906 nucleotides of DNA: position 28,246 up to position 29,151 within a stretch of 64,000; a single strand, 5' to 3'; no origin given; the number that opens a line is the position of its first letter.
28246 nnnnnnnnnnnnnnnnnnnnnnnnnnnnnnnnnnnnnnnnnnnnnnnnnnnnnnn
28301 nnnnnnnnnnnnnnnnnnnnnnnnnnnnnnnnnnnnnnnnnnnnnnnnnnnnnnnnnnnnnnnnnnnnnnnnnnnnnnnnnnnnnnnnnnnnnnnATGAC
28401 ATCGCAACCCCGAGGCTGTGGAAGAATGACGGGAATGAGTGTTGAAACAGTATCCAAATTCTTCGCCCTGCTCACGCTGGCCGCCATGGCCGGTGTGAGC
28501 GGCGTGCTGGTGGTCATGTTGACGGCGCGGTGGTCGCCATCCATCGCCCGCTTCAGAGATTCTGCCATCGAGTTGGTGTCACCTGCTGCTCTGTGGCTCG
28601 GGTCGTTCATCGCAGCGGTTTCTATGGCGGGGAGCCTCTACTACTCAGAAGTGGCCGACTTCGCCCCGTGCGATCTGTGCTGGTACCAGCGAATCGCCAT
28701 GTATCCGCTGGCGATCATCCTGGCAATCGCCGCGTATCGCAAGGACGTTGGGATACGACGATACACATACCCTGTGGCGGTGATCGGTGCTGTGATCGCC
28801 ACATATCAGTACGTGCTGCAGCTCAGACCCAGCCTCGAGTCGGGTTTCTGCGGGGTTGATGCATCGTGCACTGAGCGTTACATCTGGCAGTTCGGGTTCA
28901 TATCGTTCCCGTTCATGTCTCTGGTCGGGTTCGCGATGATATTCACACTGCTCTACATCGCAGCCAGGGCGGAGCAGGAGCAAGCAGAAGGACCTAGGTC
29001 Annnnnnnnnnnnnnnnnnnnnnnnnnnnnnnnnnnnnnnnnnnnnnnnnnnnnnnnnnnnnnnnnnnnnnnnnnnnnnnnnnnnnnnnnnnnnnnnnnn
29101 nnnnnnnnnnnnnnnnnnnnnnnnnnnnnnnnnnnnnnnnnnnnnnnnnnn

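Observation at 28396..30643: Candidate selenium-dependent extracytoplasmic disulfide relay: DsbB/BdbC-like quinone oxidoreductase next to two Sec-TlpA-like genes, with tRNA-Gln/tRNA-Glu immediately downstream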

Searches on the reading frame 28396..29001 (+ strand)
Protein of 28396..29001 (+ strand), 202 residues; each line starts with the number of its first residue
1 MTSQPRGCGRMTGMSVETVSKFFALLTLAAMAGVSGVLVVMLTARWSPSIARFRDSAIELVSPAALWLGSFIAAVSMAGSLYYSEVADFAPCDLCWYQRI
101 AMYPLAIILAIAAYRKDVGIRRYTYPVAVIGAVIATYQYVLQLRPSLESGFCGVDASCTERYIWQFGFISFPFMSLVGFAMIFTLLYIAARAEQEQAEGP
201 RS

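Call 7: search_protein_families(library=pfam, proteins=[window:28396-29001:+], max_evalue=0.01)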
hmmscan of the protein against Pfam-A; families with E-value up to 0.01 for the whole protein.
seq(202 aa): 1 family
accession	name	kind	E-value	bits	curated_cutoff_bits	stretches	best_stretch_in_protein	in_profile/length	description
PF02600.21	DsbB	-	6.7e-14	52.9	22.1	1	65-187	4-146/148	Disulfide bond formation protein DsbB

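Call 8: search_protein_families(library=ncbifam, proteins=[window:28396-29001:+], max_evalue=0.01)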
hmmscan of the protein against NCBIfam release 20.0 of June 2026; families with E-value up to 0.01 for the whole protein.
seq(202 aa): 5 families
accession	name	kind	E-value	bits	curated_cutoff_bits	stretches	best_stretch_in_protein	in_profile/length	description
NF002849.0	PRK03113.1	subfamily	3e-35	121.4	124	1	67-189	15-135/139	disulfide oxidoreductase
NF001863.0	PRK00611.1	equivalog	1.9e-28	99.6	145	1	59-191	3-133/136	putative disulfide oxidoreductase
NF002552.0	PRK02110.1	equivalog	1.2e-06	28.4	138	1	67-155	16-105/169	disulfide bond formation protein B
NF003354.0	PRK04388.1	equivalog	5.5e-06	26.4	168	1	65-157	11-109/172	disulfide bond formation protein B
NF002485.0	PRK01749.1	equivalog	0.0003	20.8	157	1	72-142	20-96/177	disulfide bond formation protein DsbB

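Call 14: find_related_loci(query=window:28435-29001:+, collection=genome_contigs, flank=10000)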
Query seq(189 aa) (189 aa) in genome_contigs; peptide patterns used: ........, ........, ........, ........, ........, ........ (x = any residue, [..] = any of these).
600 stretches matched a pattern (row limit reached: there are more); 504 encode a relative of the query (tblastn E <= 1e-3); the best 80 are kept; 80 distinct loci.
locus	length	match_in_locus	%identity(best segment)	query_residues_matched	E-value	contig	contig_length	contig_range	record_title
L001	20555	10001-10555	82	1-185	5e-88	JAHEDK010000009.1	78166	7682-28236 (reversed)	MAG: Actinomycetes bacterium isolate Ww199 NODE_186_length_78166_cov_8.158280, whole genome shotgun sequence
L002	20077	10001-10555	49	1-185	8e-58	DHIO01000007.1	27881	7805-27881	MAG TPA_asm: Acidimicrobiia bacterium UBA4744 UBA4744_contig_3124, whole genome shotgun sequence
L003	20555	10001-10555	52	1-185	9e-53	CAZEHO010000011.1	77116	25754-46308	MAG TPA_asm: uncultured Acidimicrobiia bacterium isolate SRP167671_co1_189 genome assembly, contig: NODE_332_length_7711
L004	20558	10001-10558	45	1-186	1e-50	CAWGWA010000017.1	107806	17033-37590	MAG: uncultured Actinomycetes bacterium isolate MFD04212.bin.2.127 genome assembly, contig: contig_7072, whole genome sh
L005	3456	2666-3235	48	1-185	2e-50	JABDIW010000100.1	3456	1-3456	MAG: Acidimicrobiia bacterium isolate SS_bin_7 k127_3041035, whole genome shotgun sequence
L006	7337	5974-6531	47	1-186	7e-50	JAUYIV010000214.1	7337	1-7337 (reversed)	MAG: Actinomycetota bacterium isolate C24_metabat.bin.110 C24_k141_647699, whole genome shotgun sequence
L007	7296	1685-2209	53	1-175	9e-49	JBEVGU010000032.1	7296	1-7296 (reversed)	MAG: Actinomycetota bacterium isolate T2R5BO.18.metabat2 T2R5BO.18.metabat2_k133_13081033, whole genome shotgun sequence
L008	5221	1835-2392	48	1-186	2e-47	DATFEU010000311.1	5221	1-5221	MAG TPA_asm: Actinomycetota bacterium isolate SMAG_U8616 k141_181673, whole genome shotgun sequence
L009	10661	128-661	49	8-185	2e-46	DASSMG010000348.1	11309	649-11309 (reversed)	MAG TPA_asm: Actinomycetota bacterium isolate SMAG_U1192 k141_882786, whole genome shotgun sequence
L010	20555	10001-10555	47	1-187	3e-46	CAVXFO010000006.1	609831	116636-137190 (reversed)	MAG: uncultured Actinomycetes bacterium isolate MFD02416.bin.2.178 genome assembly, contig: contig_27090, whole genome s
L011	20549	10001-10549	45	1-183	9e-46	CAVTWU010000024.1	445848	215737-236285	MAG: uncultured Chloroflexia bacterium isolate MFD04651.bin.2.158 genome assembly, contig: contig_575, whole genome shot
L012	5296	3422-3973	48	1-185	9e-46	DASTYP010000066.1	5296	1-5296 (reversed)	MAG TPA_asm: Candidatus Limnocylindria bacterium isolate SMAG_U2445 k141_1643997, whole genome shotgun sequence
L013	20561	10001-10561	46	1-187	2e-45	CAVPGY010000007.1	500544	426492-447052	MAG: uncultured Chloroflexia bacterium isolate MFD09964.bin.2.274 genome assembly, contig: contig_43829, whole genome sh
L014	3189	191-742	46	1-185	2e-45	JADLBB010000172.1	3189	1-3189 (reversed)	MAG: Chloroflexota bacterium isolate SJ146 c_000000721752, whole genome shotgun sequence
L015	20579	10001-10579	44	1-188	8e-45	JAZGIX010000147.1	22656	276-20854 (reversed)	MAG: Acidimicrobiia bacterium isolate SCS8bin.7 SCS8bin.7_147, whole genome shotgun sequence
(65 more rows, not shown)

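Call 47: search_solved_structures(query=window:28435-29001:+, max_evalue=0.01, show_alignments=1)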
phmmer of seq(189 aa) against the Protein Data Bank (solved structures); distinct sequences matched with E-value up to 0.01: 0.

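Call 64: find_homologous_proteins(query=window:28435-29001:+, max_evalue=1e-10)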
Query window:28435-29001:+ (189 aa): 2373 proteins with E <= 1e-10 among 3388 candidates; the best 120 are listed.
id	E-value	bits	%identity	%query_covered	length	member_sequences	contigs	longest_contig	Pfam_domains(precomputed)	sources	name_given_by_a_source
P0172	1.4e-115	402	99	100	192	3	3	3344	PF02600.22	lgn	-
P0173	6.5e-102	357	89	97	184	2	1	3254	PF02600.22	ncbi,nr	ncbi:MAG: disulfide bond formation protein B [Acidimicrobiia bacterium]|nr:disulfide bond formation 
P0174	1.2e-101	356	88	98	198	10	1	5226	PF02600.22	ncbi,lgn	-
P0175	1.4e-100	353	89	97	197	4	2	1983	PF02600.22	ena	-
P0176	1.6e-96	340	86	97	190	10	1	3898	PF02600.22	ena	-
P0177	1.2e-95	337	85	96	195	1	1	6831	PF02600.22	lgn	-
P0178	9.7e-95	334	83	98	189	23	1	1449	PF02600.22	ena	-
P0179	1.8e-94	333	84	96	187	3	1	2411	PF02600.22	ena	-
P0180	3.4e-94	332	84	97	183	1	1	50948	PF02600.22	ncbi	-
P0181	3.7e-94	332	84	97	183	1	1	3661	PF02600.22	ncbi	-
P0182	5.8e-94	331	84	97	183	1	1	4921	PF02600.22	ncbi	-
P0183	2.0e-93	329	82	98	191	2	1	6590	PF02600.22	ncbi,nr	ncbi:MAG: disulfide bond formation protein B [Acidimicrobiia bacterium]|nr:disulfide bond formation 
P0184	6.8e-91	321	80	97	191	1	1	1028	PF02600.22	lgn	-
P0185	1.4e-90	320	80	97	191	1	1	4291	PF02600.22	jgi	jgi:disulfide bond formation protein DsbB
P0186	5.8e-89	315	77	97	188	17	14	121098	PF02600.22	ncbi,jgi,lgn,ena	jgi:disulfide bond formation protein DsbB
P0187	7.3e-82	292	75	97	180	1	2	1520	PF02600.22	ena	-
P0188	1.6e-64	235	78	71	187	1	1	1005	PF02600.22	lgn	-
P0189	1.8e-58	216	55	96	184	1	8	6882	PF02600.22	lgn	-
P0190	1.8e-56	209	54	85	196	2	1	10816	PF02600.22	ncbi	-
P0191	1.8e-56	209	53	96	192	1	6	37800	PF02600.22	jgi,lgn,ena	jgi:disulfide bond formation protein DsbB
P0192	4.3e-56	208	53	96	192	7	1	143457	PF02600.22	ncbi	-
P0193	5.5e-55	204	50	98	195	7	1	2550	PF02600.22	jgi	jgi:disulfide bond formation protein DsbB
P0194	6.0e-55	204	55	96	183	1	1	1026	PF02600.22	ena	-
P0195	8.1e-55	204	51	98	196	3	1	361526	PF02600.22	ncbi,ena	-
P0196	1.1e-54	203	51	98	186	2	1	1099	PF02600.22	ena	-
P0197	1.1e-54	203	53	83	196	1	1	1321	PF02600.22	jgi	jgi:disulfide bond formation protein DsbB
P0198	1.1e-54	203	50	98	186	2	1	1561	PF02600.22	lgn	-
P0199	1.5e-54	203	48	98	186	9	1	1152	PF02600.22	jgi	jgi:disulfide bond formation protein DsbB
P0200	4.2e-54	201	52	98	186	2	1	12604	PF02600.22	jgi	jgi:disulfide bond formation protein DsbB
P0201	6.2e-54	201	52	97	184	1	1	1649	PF02600.22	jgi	jgi:disulfide bond formation protein DsbB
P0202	3.2e-53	198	52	97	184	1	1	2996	PF02600.22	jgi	jgi:disulfide bond formation protein DsbB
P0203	4.0e-53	198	53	97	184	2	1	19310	PF02600.22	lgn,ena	-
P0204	4.6e-53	198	48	98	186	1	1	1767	PF02600.22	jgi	jgi:disulfide bond formation protein DsbB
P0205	5.2e-53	198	52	97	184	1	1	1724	PF02600.22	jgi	jgi:disulfide bond formation protein DsbB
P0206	6.2e-53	198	49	98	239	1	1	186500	PF02600.22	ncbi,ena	-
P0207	8.7e-53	197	51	98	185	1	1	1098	PF02600.22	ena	-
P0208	1.1e-52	197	54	97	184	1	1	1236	PF02600.22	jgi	jgi:disulfide bond formation protein DsbB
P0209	2.2e-52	196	49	98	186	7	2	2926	PF02600.22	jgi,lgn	jgi:disulfide bond formation protein DsbB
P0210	9.6e-52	194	50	97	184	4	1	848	PF02600.22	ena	-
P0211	1.3e-51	193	48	98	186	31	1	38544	PF02600.22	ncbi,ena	-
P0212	1.5e-51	193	52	98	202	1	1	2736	PF02600.22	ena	-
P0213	1.5e-51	193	52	97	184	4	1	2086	PF02600.22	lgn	-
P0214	1.8e-51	193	50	92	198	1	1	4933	PF02600.22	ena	-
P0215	2.3e-51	192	54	98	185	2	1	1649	PF02600.22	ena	-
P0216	2.6e-51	192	50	98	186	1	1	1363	PF02600.22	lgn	-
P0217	2.6e-51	192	49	98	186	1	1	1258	PF02600.22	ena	-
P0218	4.2e-51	192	53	97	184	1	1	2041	PF02600.22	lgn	-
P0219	5.3e-51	191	48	97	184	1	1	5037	PF02600.22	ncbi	-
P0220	5.9e-51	191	53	96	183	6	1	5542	PF02600.22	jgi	-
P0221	7.8e-51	191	52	96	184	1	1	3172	PF02600.22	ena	-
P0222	8.6e-51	191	47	98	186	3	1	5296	PF02600.22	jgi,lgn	-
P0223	9.0e-51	191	48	98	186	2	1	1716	PF02600.22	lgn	-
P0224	9.2e-51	190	50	98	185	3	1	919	PF02600.22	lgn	-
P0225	1.0e-50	190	49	98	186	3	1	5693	PF02600.22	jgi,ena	-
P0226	2.2e-50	189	51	96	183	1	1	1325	PF02600.22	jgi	jgi:disulfide bond formation protein DsbB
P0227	2.2e-50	189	54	98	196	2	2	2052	PF02600.22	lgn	-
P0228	2.6e-50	189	56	85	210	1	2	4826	PF02600.22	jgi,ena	-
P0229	2.8e-50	189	55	83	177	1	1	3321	PF02600.22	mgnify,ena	mgnify:CR=1 FL=1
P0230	3.0e-50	189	48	98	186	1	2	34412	PF02600.22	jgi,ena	-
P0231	6.1e-50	188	55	92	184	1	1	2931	PF02600.22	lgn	-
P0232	8.4e-50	187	53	95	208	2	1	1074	PF02600.22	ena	-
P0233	1.0e-49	187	51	92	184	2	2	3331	PF02600.22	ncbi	-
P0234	1.9e-49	186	54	92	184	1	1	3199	PF02600.22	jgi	-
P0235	2.6e-49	186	50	92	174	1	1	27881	PF02600.22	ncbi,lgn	-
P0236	2.7e-49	186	59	78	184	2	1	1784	PF02600.22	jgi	jgi:disulfide bond formation protein DsbB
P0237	3.1e-49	186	51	86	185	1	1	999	PF02600.22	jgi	jgi:disulfide bond formation protein DsbB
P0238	3.7e-49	185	49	96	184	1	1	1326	PF02600.22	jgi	jgi:disulfide bond formation protein DsbB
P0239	3.8e-49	185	53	92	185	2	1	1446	PF02600.22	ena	-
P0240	4.9e-49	185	52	96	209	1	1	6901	PF02600.22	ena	-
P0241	5.2e-49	185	51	97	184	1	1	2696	PF02600.22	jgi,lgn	jgi:disulfide bond formation protein DsbB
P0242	5.7e-49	185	51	97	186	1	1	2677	PF02600.22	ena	-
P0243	6.5e-49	184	52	94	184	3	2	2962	PF02600.22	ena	-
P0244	1.0e-48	184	53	96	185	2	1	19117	PF02600.22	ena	-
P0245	1.3e-48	183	55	83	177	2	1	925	PF02600.22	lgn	-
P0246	1.8e-48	183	55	85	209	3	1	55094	PF02600.22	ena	-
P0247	2.0e-48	183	52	98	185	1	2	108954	PF02600.22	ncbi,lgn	ncbi:MAG: disulfide oxidoreductase [Acidimicrobiales bacterium]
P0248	4.5e-48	182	51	100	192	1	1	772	PF02600.22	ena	-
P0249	5.3e-48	181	52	96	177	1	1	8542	PF02600.22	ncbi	-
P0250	5.6e-48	181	50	96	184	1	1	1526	PF02600.22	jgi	jgi:hypothetical protein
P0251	6.6e-48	181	61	70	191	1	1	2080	PF02600.22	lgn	-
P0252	7.0e-48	181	51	97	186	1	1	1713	PF02600.22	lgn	-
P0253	7.1e-48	181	50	96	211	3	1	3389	PF02600.22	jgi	jgi:disulfide bond formation protein DsbB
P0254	7.5e-48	181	51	100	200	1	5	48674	PF02600.22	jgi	jgi:hypothetical protein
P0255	8.8e-48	181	53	92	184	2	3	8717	PF02600.22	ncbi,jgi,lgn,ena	-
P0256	1.2e-47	180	45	98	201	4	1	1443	PF02600.22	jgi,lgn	jgi:disulfide bond formation protein DsbB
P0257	1.2e-47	180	50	96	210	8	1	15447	PF02600.22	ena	-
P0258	1.3e-47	180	50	79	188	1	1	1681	PF02600.22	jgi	jgi:disulfide bond formation protein DsbB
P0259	2.3e-47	179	49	95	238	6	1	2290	PF02600.22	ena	-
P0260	2.6e-47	179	50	97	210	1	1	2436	PF02600.22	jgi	jgi:disulfide bond formation protein DsbB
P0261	3.4e-47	179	48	100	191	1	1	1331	PF02600.22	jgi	jgi:disulfide bond formation protein DsbB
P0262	6.4e-47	178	51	99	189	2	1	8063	PF02600.22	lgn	-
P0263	6.5e-47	178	51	96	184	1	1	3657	PF02600.22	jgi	jgi:disulfide bond formation protein DsbB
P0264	1.0e-46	177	52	98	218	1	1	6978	PF02600.22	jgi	jgi:disulfide bond formation protein DsbB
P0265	1.1e-46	177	57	74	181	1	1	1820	PF02600.22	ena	-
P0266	1.1e-46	177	51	85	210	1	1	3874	PF02600.22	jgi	jgi:disulfide bond formation protein DsbB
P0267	1.6e-46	177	51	94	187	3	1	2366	PF02600.22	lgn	-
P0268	1.6e-46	177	50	99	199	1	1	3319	PF02600.22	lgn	-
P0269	1.9e-46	176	52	92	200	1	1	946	PF02600.22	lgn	-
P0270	2.0e-46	176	50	83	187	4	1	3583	PF02600.22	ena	-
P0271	2.1e-46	176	48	99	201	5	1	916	PF02600.22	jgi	jgi:disulfide bond formation protein DsbB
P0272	2.5e-46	176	52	93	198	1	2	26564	PF02600.22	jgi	jgi:disulfide bond formation protein DsbB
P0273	4.0e-46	175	51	88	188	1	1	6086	PF02600.22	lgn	-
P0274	4.2e-46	175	49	100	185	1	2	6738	PF02600.22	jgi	jgi:disulfide bond formation protein DsbB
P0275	4.5e-46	175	54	78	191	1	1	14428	PF02600.22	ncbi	ncbi:MAG: disulfide bond formation protein B [Ilumatobacteraceae bacterium]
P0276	8.0e-46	174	49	98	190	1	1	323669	PF02600.22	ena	-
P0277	9.2e-46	174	47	97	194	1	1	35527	PF02600.22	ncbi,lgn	-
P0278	1.2e-45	174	48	100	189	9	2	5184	PF02600.22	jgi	jgi:disulfide bond formation protein DsbB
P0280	1.2e-45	174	50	99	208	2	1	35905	PF02600.22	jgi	jgi:disulfide bond formation protein DsbB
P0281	1.2e-45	174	49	93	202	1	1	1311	PF02600.22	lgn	-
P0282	1.6e-45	173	48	99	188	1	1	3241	PF02600.22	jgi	-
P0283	1.7e-45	173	52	98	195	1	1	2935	PF02600.22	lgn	-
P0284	1.8e-45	173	48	97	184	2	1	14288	PF02600.22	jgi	jgi:disulfide bond formation protein DsbB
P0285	2.0e-45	173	49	96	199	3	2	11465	PF02600.22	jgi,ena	-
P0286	2.0e-45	173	51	96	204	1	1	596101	PF02600.22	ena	-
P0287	2.2e-45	173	49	99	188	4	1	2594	PF02600.22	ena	-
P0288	2.3e-45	173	51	95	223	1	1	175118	PF02600.22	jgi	jgi:disulfide bond formation protein DsbB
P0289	2.5e-45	173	50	98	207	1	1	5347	PF02600.22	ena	-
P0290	3.5e-45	172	49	97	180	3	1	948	PF02600.22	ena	-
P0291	3.5e-45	172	48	98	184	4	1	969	PF02600.22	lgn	-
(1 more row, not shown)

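Call 70: predict_structure(alignment_id=A2)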
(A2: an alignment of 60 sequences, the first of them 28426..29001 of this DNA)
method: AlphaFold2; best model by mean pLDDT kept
length: 192 residues; sequences in the alignment: 60
mean_pLDDT: 91.4   pTM: 0.88
mean pLDDT of the five models: 91.4, 91.0, 90.7, 89.1, 88.9
residues with pLDDT >= 90: 149; 70-90: 27; 50-70: 14; < 50: 2
segments of 3 or more residues with pLDDT < 50: none
pLDDT, mean of each block of 10 residues (from residue 1): 80 96 96 95 95 97 96 90 93 98 97 97 96 83 71 83 96 97 86 54
secondary structure, 60 per line:
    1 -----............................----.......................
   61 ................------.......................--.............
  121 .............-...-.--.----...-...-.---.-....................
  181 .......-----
elements in order: H6-33 H38-76 H83-105 H108-133 H161-187

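Call 73: fold_search(model_id=the predicted structure, library=pdb)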
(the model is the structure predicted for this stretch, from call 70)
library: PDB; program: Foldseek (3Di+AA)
matches with E <= 10: 163; with E <= 0.001: 0
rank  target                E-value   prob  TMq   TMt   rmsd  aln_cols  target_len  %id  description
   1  2zuq_A                3.0e-01  0.99  0.49  0.61   4.1       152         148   22  Crystal structure of DsbB-Fab complex (released 2009-04-14)
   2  8y81_B                6.8e-01  0.82  0.44  0.51   6.8       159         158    9  Structure of the ige-fc bound to its high affinity receptor fc(epsilon)ri (released 2024-07-10)
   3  7n0l_A                9.5e-01  0.20  0.28  0.20  17.2       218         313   11  Cryo-EM structure of TACAN in the H196A H197A mutant form (TMEM120A) (released 2021-09-15)
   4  8ywa_B                1.0e+00  0.20  0.27  0.31   9.2       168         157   10  The structure of IgE receptor binding to IgE (released 2024-11-06)
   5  8yvu_B                1.3e+00  0.35  0.36  0.40   7.8       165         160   10  structure of Ige receptor (released 2024-11-06)
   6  3b5y_A                1.5e+00  0.08  0.20  0.08  21.8       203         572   17  Crystal Structure of MsbA from Salmonella typhimurium with AMPPNP (released 2007-12-04)
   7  7utz_R                1.7e+00  0.11  0.24  0.10  17.9       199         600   11  Human thyrotropin analog TR1402 bound to human Thyrotropin receptor in complex with miniGs399 (composite structure) (released 2022-08-03)
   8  3vv9_C                1.9e+00  0.14  0.28  0.23  16.7       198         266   11  Crystal structure of cyanide-insensitive alternative oxidase from Trypanosoma brucei (released 2013-03-13)
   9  8k7t_B                2.0e+00  0.41  0.39  0.45   7.3       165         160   10  Mouse Fc epsilon RI in complex with mIgE Fc (released 2024-07-17)
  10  9k0x_I                2.2e+00  0.18  0.30  0.23   8.3       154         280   14  Cryo-EM structure of ATP-bound P2Y purinoceptor 2-miniGq-Nb35 complex (released 2025-06-11)
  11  7zjr                  2.2e+00  0.10  0.25  0.20  20.5       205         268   11  X-ray structure of the periplasmic region of PilJ from P. aeruginosa (released 2022-04-27)
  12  7t9n_R                2.3e+00  0.12  0.26  0.11  10.1       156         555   11  M22 Agonist Autoantibody bound to Human Thyrotropin receptor in complex with miniGs399 (composite structure) (released 2022-08-03)
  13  7sau_A                2.3e+00  0.09  0.23  0.20  16.4       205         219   13  Structure of GldLM, the proton-powered motor that drives Type IX protein secretion and gliding motility in Schleiferia (released 2022-03-23)
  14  8auw_C                2.6e+00  0.07  0.20  0.23  22.5       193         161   11  Cryo-EM structure of human BIRC6 in complex with SMAC. (released 2023-02-15)
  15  7ze5_C                2.8e+00  0.06  0.20  0.08  22.9       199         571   11  Occ(apo/return) conformation of CydDC mutant (E500Q.C) in ATP(CydC)/AMP-PNP(CydD) bound state (Dataset-23) (released 2023-04-19)
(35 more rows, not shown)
